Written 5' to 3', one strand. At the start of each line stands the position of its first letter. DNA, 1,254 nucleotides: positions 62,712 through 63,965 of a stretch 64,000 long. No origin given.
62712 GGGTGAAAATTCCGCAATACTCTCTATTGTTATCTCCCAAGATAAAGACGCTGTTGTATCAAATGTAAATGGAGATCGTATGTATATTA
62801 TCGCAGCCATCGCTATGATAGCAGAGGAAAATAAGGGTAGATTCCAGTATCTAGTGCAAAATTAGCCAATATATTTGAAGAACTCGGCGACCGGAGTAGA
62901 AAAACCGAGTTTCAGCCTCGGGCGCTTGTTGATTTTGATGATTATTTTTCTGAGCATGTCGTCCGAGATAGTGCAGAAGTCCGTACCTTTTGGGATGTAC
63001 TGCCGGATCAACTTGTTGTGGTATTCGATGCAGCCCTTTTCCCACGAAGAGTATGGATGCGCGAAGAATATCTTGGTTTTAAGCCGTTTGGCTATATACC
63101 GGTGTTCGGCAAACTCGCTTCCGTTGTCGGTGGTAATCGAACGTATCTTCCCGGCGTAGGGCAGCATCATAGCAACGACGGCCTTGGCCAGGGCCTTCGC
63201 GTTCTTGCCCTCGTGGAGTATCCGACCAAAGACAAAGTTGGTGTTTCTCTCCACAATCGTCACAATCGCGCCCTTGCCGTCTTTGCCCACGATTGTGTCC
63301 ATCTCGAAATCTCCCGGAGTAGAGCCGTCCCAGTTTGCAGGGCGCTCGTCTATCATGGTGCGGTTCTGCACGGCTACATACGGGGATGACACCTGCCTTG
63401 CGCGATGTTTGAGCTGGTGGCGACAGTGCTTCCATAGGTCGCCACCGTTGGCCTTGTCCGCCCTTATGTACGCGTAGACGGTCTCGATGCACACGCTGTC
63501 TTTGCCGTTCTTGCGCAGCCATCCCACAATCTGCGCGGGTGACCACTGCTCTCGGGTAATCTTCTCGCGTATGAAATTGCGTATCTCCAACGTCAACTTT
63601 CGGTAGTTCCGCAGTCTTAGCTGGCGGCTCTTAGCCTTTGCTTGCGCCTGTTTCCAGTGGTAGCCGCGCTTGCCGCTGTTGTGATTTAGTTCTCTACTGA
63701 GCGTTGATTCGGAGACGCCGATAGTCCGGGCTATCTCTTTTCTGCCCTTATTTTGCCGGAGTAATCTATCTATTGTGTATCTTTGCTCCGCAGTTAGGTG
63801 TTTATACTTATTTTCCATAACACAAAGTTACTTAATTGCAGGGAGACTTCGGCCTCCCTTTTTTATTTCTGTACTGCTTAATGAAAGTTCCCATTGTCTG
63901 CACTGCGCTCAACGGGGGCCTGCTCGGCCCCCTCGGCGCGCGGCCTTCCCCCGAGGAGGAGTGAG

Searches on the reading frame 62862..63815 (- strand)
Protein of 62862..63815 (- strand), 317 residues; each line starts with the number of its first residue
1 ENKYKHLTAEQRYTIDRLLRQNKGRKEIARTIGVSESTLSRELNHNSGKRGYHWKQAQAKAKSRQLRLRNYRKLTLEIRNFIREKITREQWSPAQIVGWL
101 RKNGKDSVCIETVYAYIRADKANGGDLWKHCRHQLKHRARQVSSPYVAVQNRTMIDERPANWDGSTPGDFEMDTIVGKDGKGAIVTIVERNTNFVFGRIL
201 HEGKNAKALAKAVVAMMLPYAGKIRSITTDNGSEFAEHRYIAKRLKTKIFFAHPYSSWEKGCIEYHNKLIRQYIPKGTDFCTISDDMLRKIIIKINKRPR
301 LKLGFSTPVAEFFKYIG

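Call 54: search_protein_families(library=phrogs, proteins=[window:62862-63815:-], max_evalue=0.00001)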
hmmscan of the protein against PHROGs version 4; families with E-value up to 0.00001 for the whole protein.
window:62862-63815:- (317 aa): 11 families
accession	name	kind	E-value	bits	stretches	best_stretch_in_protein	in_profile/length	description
phrog_4646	-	integration and excision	7.6e-82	276.3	1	2-315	2-338/344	transposase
phrog_4410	-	unknown function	5.7e-45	154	1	166-314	9-157/163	-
phrog_20487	-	unknown function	1e-24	88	1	4-192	3-193/194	-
phrog_310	-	integration and excision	3.8e-14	53.4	1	20-296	142-419/696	transposase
phrog_5904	-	unknown function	1.8e-12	48.4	1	234-308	2-76/88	-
phrog_13695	-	unknown function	5.6e-09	36.6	1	149-195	9-56/76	-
phrog_5536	-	unknown function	2.3e-07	31.7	1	5-103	4-102/172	-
phrog_664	-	DNA, RNA and nucleotide metabolism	1.4e-06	29.3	0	4-78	82-140/210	DNA binding protein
phrog_11420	-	DNA, RNA and nucleotide metabolism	1.6e-06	29.2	1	3-45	3-45/82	DNA binding protein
phrog_8463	-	integration and excision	1.9e-06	28.1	1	16-263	17-250/380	transposase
phrog_16079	-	unknown function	3.1e-06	28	1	172-237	1-67/67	-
